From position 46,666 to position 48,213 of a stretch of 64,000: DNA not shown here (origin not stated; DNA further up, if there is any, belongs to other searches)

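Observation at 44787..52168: RuBisCO-like protein / DUF1537 kinase / twin Gfo-Idh-MocA operon: apionate-type acid-sugar pathway with a non-canonical tail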

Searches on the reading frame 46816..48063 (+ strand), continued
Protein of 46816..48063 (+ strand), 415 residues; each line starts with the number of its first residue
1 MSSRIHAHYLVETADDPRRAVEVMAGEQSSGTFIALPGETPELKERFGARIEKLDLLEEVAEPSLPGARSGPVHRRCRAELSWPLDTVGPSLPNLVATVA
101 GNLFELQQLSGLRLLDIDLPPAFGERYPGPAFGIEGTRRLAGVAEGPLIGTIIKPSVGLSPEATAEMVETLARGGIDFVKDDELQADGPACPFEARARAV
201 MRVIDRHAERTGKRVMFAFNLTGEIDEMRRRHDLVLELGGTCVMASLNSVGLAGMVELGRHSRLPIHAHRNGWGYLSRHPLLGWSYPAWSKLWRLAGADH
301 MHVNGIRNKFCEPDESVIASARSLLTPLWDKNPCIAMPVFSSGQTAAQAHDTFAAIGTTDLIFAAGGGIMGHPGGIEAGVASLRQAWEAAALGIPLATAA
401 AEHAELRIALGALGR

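Call 43: find_homologous_proteins(query=P0084, max_evalue=1e-100)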
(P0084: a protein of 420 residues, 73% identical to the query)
Query P0084 (420 aa): 7925 proteins with E <= 1e-100 among 8000 candidates; the best 120 are listed.
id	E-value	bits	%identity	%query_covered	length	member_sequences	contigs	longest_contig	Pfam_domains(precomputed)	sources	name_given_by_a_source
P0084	8.6e-281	949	100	100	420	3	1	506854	PF02788.22,PF00016.27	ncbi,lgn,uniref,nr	ncbi:ribulose-bisphosphate carboxylase large subunit family protein [Ancylobacter lacus]|uniref:ribu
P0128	1.1e-253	859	88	100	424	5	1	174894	PF02788.22,PF00016.27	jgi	jgi:ribulose-bisphosphate carboxylase large chain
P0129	2.6e-252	855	89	100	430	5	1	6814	PF02788.22,PF00016.27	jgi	jgi:ribulose-bisphosphate carboxylase large chain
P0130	3.2e-251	851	88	99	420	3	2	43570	PF02788.22,PF00016.27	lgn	-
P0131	8.2e-251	850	88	99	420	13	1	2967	PF02788.22,PF00016.27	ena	-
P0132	1.1e-250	850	88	100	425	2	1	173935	PF02788.22,PF00016.27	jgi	jgi:ribulose-bisphosphate carboxylase large chain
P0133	1.5e-250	849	88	100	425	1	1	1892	PF02788.22,PF00016.27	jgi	jgi:ribulose-bisphosphate carboxylase large chain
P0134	1.9e-250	849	88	100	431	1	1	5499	PF02788.22,PF00016.27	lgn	-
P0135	6.3e-250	847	88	99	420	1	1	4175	PF02788.22,PF00016.27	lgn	-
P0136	6.8e-250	847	87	100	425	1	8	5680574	PF02788.22,PF00016.27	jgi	jgi:ribulose-bisphosphate carboxylase large chain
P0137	1.5e-249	846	87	100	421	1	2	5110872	PF02788.22,PF00016.27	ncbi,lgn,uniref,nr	ncbi:ribulose-bisphosphate carboxylase large subunit family protein [Ancylobacter oerskovii]|uniref:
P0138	2.3e-247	839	88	100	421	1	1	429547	PF02788.22,PF00016.27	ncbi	ncbi:ribulose-bisphosphate carboxylase large subunit family protein [Xanthobacteraceae bacterium A53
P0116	2.4e-247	839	88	100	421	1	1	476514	PF02788.22,PF00016.27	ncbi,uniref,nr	ncbi:ribulose-bisphosphate carboxylase large subunit family protein [Ancylobacter sp. 6x-1]|uniref:R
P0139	6.1e-247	837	87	99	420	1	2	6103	PF02788.22,PF00016.27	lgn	-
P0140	4.3e-246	834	88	100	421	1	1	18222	PF02788.22,PF00016.27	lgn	-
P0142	1.7e-242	822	87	100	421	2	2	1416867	PF02788.22,PF00016.27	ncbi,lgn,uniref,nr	ncbi:ribulose-bisphosphate carboxylase large subunit family protein [Ancylobacter dichloromethanicus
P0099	4.8e-238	808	84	100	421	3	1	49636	PF02788.22,PF00016.27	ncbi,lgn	-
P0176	2.2e-222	756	80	99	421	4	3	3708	PF02788.22,PF00016.27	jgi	jgi:3-oxoisoapionate-4-phosphate transcarboxylase/hydrolase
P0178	4.2e-222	755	81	99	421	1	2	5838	PF02788.22,PF00016.27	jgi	jgi:3-oxoisoapionate-4-phosphate transcarboxylase/hydrolase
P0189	6.6e-220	748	79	99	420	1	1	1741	PF02788.22,PF00016.27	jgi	jgi:3-oxoisoapionate-4-phosphate transcarboxylase/hydrolase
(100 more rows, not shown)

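Call 44: find_encoding_contigs(protein=P0136, flank=10000, max_places=3)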
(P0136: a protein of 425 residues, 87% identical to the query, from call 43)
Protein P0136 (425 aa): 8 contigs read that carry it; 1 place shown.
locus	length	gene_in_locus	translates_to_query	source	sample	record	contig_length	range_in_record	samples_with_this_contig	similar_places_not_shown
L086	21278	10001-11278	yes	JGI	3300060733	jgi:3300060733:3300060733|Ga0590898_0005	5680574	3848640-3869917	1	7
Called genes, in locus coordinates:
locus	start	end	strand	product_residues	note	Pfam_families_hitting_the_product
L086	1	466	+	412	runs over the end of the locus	PF02274:ADI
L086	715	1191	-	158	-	PF12840:HTH_20 (weak), PF13404:HTH_AsnC-type, PF13412:HTH_24, PF01037:AsnC_trans_reg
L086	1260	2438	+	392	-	PF01168:Ala_racemase_N, PF00842:Ala_racemase_C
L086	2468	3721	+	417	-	PF00070:Pyr_redox (weak), PF01266:DAO, PF02558:ApbA (weak), PF07992:Pyr_redox_2 (weak), PF13450:NAD_binding_8 (weak)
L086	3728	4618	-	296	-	PF03446:NAD_binding_2, PF03807:F420_oxidored (weak), PF14833:NAD_binding_11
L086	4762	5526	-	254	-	PF03328:HpcH_HpaI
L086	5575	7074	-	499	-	PF01970:TctA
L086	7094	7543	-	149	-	PF07331:TctB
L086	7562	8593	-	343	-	PF03401:TctC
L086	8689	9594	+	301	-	PF00126:HTH_1, PF03466:LysR_substrate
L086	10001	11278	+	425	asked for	PF02788:RuBisCO_large_N, PF00016:RuBisCO_large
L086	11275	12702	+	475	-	PF07005:SBD_N, PF17042:NBD_C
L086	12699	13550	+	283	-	PF16896:PGDH_C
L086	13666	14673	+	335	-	PF03480:DctP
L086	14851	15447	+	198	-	PF04290:DctQ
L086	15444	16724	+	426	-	PF06808:DctM, PF03606:DcuC (weak), PF03600:CitMHS (weak)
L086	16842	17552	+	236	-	PF00392:GntR, PF07729:FCD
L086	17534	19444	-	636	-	PF25837:Apionate_lact_N, PF25838:Apionate_lact_M, PF25839:Apionate_lact_C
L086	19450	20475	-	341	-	PF01408:GFO_IDH_MocA, PF02894:GFO_IDH_MocA_C, PF22725:GFO_IDH_MocA_C3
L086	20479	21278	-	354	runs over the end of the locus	PF02653:BPD_transp_2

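Call 47: search_dna_similar(query=window:46816-48063:+, collection=plasmids, mode=protein, max_rows=40, rows=spread)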
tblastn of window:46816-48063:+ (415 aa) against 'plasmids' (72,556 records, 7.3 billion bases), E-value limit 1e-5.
Records with a match: 375; places in all: 467; records where one place covers at least 80% of the query: 324.
Best place of each record, by identity: 60-80% 21; <60% 354.
By first word of the organism name: Rhizobium 143; Sinorhizobium 82; Shinella 11; Bradyrhizobium 11; Paraburkholderia 10; Ensifer 10; Azospirillum 9; Cupriavidus 6; Roseibium 6; Phyllobacterium 6; and 51 more.
By predicted mobility (MOB-suite, as given by PLSDB): non-mobilizable 178; conjugative 112; mobilizable 85.
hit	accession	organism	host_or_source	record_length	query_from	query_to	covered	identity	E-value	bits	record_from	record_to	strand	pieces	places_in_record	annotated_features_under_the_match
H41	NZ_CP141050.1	Microvirga lotononidis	-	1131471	4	412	99%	68.7%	2e-172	541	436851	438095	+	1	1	none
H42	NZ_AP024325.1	Caballeronia sp. NK8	-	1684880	1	387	93%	67.7%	5e-165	520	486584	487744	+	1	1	none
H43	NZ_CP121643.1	Rhizobium sp. CC1099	Onobrychis viciifolia,cell culture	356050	2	410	99%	60.8%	1e-148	473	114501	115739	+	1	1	ribulose-bisphosphate carboxylase large subunit family protein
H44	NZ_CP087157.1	Roseibium aggregatum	cell culture,seawater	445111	4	415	99%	58.0%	2e-132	427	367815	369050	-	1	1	ribulose-bisphosphate carboxylase large subunit family protein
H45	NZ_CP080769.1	Cupriavidus pinatubonensis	genomic assembly,soil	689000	7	414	98%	57.1%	6e-128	414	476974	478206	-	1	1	ribulose-bisphosphate carboxylase large subunit family protein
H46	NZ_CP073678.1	Cupriavidus sp. KK10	Isolate,A bacterial consortium from ...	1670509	7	415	99%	55.8%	7e-126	407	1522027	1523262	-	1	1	none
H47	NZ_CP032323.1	Azospirillum argentinense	soil sample,Agricultural field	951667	2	414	100%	51.1%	1e-107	355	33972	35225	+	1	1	ribulose-bisphosphate carboxylase large subunit family protein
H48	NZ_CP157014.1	Paracoccus marcusii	Halophytes,cell culture,Suaeda maritima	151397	5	415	99%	46.9%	2e-93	314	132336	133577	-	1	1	RuBisCO large subunit C-terminal-like domain-containing protein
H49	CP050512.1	Sinorhizobium meliloti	Medicago sativa,cell culture,root nodule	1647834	5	415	99%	44.9%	2e-90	305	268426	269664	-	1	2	none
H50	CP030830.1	Neorhizobium sp. NCHU2750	Rosa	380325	1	387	93%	47.6%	3e-95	320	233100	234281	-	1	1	rbcL: ribulose 1,5-bisphosphate carboxylase large subunit | glyoxalase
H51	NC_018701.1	Sinorhizobium meliloti Rm41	-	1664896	5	410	98%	45.2%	3e-90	305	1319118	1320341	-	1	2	none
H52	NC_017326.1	Sinorhizobium meliloti SM11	-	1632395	9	410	97%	45.7%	2e-91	308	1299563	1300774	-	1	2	none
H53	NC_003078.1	Sinorhizobium meliloti 1021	-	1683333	9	410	97%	45.7%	2e-91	308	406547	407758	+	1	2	none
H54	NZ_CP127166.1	Marivivens sp. LCG002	cell culture,seawater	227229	3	414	99%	44.1%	5e-93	313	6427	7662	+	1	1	3-oxo-isoapionate-4-phosphate decarboxylase OiaX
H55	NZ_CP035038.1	Sinorhizobium fredii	single cell,soil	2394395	2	410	99%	44.2%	2e-91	308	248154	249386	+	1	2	none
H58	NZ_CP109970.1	Agrobacterium salinitolerans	-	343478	2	410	99%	43.1%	5e-88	298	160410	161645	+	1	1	oiaX: 3-oxo-isoapionate-4-phosphate decarboxylase OiaX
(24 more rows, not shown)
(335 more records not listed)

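Call 68: search_protein_families(library=ncbifam, proteins=[L086:17534-19444:-, L083:3022-4980:-], max_evalue=1e-10)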
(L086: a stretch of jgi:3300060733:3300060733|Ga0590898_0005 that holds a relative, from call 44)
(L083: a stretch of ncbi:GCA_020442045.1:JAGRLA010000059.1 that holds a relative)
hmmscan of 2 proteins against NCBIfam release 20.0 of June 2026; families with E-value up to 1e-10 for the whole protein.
L086:17534-19444:- (636 aa): 1 family
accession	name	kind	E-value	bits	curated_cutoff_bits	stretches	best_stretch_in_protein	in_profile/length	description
NF049900.1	ApionLctnaseApnL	equivalog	4.2e-256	851.2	750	1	8-589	4-593/595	D-apionate lactonase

L083:3022-4980:- (652 aa): 1 family
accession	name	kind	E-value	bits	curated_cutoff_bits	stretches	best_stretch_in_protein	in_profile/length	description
NF049900.1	ApionLctnaseApnL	equivalog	4.7e-177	590.2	750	1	5-598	2-593/595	D-apionate lactonase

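Call 70: get_annotated_region(hit=H45, flank=8000)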
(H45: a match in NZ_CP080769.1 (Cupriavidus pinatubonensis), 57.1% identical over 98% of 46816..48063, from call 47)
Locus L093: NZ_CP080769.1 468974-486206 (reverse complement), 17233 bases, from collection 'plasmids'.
description: Cupriavidus pinatubonensis strain HN-2 plasmid p2, complete sequence
organism: Cupriavidus pinatubonensis (NCBI taxid 248026)
taxonomy: Bacteria; Pseudomonadota; Betaproteobacteria; Burkholderiales; Burkholderiaceae; Cupriavidus; Cupriavidus pinatubonensis
host: -; source: genomic assembly,soil; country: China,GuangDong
typing (MOB-suite, as given by PLSDB): non-mobilizable
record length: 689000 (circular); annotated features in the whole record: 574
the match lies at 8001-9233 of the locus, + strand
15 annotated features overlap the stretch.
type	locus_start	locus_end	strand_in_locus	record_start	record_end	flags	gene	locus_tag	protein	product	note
CDS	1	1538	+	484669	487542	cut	ppc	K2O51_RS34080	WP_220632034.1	phosphoenolpyruvate carboxylase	GO:0015977 - carbon fixation [Evidence IEA]; GO:0006099 - tricarboxylic acid cycle [Evidence IEA]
CDS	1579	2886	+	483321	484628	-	eno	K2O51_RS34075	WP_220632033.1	phosphopyruvate hydratase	GO:0006096 - glycolytic process [Evidence IEA]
CDS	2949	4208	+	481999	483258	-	otnK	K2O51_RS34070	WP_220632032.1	3-oxo-tetronate kinase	GO:0005975 - carbohydrate metabolic process [Evidence IEA]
CDS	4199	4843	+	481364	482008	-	otnC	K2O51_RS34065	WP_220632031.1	3-oxo-tetronate 4-phosphate decarboxylase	GO:0005996 - monosaccharide metabolic process [Evidence IEA]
CDS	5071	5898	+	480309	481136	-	-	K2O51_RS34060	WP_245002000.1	LysR family transcriptional regulator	-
CDS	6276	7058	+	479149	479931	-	-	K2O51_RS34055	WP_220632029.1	glucose 1-dehydrogenase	-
CDS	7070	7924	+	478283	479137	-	-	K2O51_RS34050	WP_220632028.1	alpha/beta hydrolase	-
CDS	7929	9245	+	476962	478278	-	-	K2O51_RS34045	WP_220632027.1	ribulose-bisphosphate carboxylase large subunit family protein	-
CDS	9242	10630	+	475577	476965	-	-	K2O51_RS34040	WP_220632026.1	four-carbon acid sugar kinase family protein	-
CDS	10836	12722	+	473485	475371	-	-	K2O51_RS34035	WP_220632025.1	TRAP transporter large permease subunit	-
CDS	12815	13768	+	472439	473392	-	-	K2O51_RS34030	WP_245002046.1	TRAP transporter substrate-binding protein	-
CDS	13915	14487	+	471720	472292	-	-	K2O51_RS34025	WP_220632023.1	Sua5/YciO/YrdC/YwlC family protein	-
CDS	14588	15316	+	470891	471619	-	nanR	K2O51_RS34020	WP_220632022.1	transcriptional regulator NanR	-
CDS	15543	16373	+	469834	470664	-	-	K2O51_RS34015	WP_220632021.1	phosphogluconate dehydrogenase C-terminal domain-containing protein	-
CDS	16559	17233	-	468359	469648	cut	eno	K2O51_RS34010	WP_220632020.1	phosphopyruvate hydratase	GO:0006096 - glycolytic process [Evidence IEA]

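Call 71: get_annotated_region(hit=H47, flank=8000)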
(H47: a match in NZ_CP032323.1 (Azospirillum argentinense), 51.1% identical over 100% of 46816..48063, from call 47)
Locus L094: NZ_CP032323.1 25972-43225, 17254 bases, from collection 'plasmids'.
description: Azospirillum argentinense strain MTCC4035 plasmid p2, complete sequence
organism: Azospirillum argentinense (NCBI taxid 2970906)
taxonomy: Bacteria; Pseudomonadota; Alphaproteobacteria; Rhodospirillales; Azospirillaceae; Azospirillum; Azospirillum argentinense
host: -; source: soil sample,Agricultural field; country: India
typing (MOB-suite, as given by PLSDB): non-mobilizable
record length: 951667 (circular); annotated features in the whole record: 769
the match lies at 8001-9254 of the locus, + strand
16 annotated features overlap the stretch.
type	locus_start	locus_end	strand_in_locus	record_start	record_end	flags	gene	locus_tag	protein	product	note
CDS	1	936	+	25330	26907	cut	-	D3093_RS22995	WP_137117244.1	acetolactate synthase large subunit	-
CDS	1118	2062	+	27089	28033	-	-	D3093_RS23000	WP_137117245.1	3-keto-5-aminohexanoate cleavage protein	-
CDS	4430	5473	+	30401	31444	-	-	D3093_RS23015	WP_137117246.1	TRAP transporter substrate-binding protein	-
CDS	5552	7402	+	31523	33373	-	-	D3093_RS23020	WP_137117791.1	TRAP transporter large permease subunit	-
CDS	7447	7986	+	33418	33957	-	-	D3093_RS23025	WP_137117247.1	VOC family protein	-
CDS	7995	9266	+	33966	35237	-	-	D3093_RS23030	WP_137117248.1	ribulose-bisphosphate carboxylase large subunit family protein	-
CDS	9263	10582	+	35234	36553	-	-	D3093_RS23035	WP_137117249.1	four-carbon acid sugar kinase family protein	-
CDS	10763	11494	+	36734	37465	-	-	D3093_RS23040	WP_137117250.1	helix-turn-helix domain-containing protein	GO:0006355 - regulation of DNA-templated transcription [Evidence IEA]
CDS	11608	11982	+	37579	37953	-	-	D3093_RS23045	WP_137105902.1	response regulator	GO:0000160 - phosphorelay signal transduction system [Evidence IEA]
CDS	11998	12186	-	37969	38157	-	-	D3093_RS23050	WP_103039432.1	hypothetical protein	-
CDS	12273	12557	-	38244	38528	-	-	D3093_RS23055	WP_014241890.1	HU family DNA-binding protein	GO:0030261 - chromosome condensation [Evidence IEA]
CDS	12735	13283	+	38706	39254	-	-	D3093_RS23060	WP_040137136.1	sigma-70 family RNA polymerase sigma factor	GO:0006352 - DNA-templated transcription initiation [Evidence IEA]; GO:0006355 - regulation of DNA-templated ...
CDS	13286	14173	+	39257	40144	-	-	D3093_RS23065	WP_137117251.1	hypothetical protein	-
CDS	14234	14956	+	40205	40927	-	-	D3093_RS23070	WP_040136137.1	Bax inhibitor-1/YccA family protein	-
CDS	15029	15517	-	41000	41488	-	-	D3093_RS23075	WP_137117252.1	hypothetical protein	-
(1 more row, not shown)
